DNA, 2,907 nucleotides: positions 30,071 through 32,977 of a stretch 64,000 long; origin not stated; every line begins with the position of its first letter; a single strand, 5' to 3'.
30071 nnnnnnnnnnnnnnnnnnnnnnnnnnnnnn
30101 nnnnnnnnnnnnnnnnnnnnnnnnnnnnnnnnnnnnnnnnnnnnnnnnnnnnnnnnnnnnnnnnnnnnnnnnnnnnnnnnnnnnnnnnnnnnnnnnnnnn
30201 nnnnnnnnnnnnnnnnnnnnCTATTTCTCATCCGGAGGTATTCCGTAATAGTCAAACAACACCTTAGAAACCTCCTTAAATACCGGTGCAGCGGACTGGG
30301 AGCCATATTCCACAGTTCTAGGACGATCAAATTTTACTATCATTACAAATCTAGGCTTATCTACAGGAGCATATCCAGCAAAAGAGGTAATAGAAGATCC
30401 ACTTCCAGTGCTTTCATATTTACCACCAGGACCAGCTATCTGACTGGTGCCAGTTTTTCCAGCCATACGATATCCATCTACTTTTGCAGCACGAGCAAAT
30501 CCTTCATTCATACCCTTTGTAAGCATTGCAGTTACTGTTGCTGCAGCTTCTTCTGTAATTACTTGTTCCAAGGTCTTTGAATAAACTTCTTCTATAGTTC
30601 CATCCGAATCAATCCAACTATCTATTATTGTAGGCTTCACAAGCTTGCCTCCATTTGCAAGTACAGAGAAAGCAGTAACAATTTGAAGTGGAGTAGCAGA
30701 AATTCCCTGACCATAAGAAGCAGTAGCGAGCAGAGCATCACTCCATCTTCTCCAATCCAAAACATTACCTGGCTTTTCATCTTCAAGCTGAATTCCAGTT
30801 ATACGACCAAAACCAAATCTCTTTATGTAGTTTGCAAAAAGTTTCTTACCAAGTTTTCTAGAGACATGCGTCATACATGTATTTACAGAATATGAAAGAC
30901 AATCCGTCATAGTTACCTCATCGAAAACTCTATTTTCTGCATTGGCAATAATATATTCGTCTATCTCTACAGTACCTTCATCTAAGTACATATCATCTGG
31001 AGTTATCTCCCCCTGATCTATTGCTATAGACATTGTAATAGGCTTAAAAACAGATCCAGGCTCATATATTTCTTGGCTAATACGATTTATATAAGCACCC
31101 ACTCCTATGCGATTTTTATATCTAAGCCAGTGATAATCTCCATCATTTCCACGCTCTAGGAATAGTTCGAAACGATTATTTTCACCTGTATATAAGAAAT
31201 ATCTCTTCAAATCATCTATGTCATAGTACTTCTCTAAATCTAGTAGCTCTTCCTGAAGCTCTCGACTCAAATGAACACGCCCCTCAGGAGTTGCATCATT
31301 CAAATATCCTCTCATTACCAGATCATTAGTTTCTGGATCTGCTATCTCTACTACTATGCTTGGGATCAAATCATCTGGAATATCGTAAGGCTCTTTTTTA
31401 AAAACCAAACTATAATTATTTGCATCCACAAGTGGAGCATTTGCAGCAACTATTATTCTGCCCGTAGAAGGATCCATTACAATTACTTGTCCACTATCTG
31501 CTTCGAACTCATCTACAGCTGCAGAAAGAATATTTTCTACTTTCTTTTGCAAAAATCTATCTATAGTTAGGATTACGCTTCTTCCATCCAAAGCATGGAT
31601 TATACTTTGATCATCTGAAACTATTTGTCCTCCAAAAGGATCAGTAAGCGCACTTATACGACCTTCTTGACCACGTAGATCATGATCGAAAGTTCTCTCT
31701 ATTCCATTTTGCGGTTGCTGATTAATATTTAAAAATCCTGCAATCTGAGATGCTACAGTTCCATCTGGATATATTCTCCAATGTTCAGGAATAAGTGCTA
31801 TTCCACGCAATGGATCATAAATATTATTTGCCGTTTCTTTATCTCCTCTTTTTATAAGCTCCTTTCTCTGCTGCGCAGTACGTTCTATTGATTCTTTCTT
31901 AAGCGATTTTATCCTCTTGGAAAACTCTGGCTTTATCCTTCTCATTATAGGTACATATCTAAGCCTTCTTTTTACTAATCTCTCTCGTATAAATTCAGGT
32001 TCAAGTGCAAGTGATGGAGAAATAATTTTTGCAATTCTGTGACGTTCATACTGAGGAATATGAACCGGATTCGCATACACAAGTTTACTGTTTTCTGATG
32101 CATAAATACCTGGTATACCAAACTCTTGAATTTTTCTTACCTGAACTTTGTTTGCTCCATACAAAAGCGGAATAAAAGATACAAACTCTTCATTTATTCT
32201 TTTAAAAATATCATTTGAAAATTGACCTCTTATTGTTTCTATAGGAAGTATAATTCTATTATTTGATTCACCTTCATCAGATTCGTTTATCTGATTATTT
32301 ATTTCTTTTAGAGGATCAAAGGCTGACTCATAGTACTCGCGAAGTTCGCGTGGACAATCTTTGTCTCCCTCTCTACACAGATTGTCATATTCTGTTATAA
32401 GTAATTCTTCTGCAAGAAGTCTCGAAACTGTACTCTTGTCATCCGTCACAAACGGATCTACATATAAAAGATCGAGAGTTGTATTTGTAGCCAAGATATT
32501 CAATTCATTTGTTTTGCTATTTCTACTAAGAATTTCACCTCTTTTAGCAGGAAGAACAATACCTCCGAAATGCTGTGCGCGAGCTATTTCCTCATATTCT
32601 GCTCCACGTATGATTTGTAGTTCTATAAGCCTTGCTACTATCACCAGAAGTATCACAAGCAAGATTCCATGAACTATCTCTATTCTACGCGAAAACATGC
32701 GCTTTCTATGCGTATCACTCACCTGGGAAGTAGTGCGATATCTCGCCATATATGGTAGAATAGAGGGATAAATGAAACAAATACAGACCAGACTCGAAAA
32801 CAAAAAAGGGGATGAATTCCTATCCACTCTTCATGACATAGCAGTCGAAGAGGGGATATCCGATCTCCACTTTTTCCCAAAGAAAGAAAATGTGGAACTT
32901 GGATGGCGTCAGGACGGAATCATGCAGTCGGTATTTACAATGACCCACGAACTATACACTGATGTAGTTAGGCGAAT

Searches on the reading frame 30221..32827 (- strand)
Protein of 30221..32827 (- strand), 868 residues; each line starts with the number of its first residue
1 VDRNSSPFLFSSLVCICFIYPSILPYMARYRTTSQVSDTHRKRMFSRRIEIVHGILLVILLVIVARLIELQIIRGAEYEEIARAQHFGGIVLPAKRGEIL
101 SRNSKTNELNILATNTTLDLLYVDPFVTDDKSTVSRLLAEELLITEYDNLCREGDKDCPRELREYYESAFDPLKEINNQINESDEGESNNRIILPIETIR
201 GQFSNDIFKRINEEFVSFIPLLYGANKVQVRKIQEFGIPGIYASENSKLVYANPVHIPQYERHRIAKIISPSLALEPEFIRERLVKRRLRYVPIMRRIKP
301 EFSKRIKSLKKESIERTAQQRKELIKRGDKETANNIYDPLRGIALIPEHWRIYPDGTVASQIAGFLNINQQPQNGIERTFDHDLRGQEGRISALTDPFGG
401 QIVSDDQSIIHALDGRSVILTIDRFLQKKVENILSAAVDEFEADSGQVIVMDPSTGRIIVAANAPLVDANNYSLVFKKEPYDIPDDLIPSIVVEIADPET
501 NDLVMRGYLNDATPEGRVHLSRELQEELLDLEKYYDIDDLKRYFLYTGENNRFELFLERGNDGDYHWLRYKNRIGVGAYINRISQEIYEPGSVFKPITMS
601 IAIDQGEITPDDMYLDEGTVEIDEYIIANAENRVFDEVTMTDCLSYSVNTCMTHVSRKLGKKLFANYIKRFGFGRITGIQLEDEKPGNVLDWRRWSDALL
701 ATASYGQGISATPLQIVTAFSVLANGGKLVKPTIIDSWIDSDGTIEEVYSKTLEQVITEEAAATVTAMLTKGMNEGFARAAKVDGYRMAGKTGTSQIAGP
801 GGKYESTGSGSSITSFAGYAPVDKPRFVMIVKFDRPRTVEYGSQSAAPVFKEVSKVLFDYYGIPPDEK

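Call 9: search_protein_families(library=pfam, proteins=[window:30221-32827:-])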
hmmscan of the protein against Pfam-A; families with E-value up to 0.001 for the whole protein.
window:30221-32827:- (868 aa): 2 families
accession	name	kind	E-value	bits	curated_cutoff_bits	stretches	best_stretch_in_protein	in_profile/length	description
PF00905.27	Transpeptidase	-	1.6e-65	221.7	22.1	1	575-854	29-298/299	Penicillin binding protein transpeptidase domain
PF03717.20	PBP_dimer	-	3e-08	34.7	24.4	1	93-400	3-174/180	Penicillin-binding Protein dimerisation domain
